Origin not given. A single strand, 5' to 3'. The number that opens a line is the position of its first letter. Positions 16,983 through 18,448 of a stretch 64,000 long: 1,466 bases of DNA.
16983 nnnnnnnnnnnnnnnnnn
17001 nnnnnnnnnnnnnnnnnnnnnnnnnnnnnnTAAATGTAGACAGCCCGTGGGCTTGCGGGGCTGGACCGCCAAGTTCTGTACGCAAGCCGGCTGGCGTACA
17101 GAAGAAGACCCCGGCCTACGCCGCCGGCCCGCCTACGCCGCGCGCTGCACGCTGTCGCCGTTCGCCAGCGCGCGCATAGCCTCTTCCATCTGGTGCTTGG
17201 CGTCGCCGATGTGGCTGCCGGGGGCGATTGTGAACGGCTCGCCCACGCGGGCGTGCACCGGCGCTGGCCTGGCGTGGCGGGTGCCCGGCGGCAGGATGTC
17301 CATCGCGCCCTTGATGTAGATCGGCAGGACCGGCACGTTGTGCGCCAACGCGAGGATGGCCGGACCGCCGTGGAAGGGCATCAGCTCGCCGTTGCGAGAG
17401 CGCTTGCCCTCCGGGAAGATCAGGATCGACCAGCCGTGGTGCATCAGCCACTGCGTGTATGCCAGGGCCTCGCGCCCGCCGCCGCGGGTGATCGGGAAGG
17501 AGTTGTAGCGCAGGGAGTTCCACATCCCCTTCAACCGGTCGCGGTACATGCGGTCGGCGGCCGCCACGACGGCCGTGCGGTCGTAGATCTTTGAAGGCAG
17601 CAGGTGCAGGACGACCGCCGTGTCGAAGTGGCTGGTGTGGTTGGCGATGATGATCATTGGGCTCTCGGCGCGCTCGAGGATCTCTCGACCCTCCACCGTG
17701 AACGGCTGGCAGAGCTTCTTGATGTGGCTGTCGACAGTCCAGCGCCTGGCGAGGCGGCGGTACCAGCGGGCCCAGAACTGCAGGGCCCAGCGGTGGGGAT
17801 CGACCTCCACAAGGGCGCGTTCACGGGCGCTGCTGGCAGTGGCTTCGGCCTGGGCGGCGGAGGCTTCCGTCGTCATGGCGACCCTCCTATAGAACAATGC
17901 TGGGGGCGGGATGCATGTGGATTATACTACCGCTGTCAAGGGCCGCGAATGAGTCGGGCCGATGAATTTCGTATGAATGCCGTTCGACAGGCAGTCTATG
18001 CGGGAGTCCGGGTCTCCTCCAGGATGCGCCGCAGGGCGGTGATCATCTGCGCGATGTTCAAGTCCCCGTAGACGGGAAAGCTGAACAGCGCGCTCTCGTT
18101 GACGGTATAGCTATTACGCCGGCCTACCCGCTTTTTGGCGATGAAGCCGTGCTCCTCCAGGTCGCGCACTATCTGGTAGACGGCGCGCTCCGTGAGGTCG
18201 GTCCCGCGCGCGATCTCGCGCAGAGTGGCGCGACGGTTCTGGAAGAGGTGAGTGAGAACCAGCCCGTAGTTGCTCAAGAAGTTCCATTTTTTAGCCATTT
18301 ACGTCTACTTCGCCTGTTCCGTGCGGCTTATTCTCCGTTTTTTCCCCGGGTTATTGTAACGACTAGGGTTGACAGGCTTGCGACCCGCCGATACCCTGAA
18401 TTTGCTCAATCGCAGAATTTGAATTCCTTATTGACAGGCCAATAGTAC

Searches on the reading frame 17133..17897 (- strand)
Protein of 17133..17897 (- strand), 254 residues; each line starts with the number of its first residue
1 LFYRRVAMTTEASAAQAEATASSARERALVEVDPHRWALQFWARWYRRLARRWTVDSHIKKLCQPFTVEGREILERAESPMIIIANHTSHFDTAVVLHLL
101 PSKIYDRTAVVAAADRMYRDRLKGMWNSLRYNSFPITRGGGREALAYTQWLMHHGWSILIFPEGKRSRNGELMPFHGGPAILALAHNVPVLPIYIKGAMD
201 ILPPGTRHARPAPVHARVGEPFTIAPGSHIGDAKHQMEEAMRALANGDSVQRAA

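Call 4: search_protein_families(library=pfam, proteins=[window:17133-17897:-], max_evalue=1)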
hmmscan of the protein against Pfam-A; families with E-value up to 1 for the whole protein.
window:17133-17897:- (254 aa): 1 family
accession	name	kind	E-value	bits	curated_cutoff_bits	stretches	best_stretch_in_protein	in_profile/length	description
PF01553.26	Acyltransferase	-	1.8e-23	83.2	23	1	66-196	2-132/132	Acyltransferase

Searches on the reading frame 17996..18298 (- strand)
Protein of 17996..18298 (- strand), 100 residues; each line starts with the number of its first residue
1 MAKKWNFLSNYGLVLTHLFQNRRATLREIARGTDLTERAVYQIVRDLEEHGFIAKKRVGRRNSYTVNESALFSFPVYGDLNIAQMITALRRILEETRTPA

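Call 4: search_protein_families(library=pfam, proteins=[window:17996-18298:-], max_evalue=1)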
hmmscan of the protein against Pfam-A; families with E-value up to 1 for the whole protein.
window:17996-18298:- (100 aa): 36 families (the best 25 are shown)
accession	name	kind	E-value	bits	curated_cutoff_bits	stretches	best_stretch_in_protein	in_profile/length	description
PF13412.12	HTH_24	-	1.9e-06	27.7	21.9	1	14-53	8-47/48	Winged helix-turn-helix DNA-binding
PF01978.25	TrmB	-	8.6e-06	26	25.6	1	14-64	13-62/68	Sugar-specific transcriptional regulator TrmB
PF09339.16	HTH_IclR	-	1.7e-05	24.9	22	1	19-55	13-50/52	IclR helix-turn-helix domain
PF24034.1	DUF7343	-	2.3e-05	24.6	27.6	1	26-62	21-57/62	Domain of unknown function (DUF7343)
PF13518.12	HTH_28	-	0.00011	22.6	25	1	22-60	12-49/52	Helix-turn-helix domain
PF13463.12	HTH_27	-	0.00025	21.7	22.2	1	13-57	7-52/68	Winged helix DNA-binding domain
PF25212.1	HVO_A0114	-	0.00039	20.6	27.6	1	14-66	27-79/84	HVO_A0114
PF01047.28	MarR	-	0.00063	20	24.6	1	13-57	7-51/59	MarR family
PF03551.20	PadR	-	0.00077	19.9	27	1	26-68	19-67/75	Transcriptional regulator PadR-like family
PF12802.13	MarR_2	-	0.002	18.7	27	1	15-58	11-55/61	MarR family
PF03965.22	Penicillinase_R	-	0.0024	18.6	22.6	1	14-67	8-65/115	Penicillinase repressor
PF08279.18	HTH_11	-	0.003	17.8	25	1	15-52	6-44/55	HTH domain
PF02082.26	Rrf2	-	0.0055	17.3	30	1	15-61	12-60/132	Iron-dependent Transcriptional regulator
PF13551.12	HTH_29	-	0.0058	17.1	28.1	1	25-61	14-53/64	Winged helix-turn helix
PF25213.1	HVO_A0261_N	-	0.0061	16.9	35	1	14-59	16-58/86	HVO_A0261 N-terminal domain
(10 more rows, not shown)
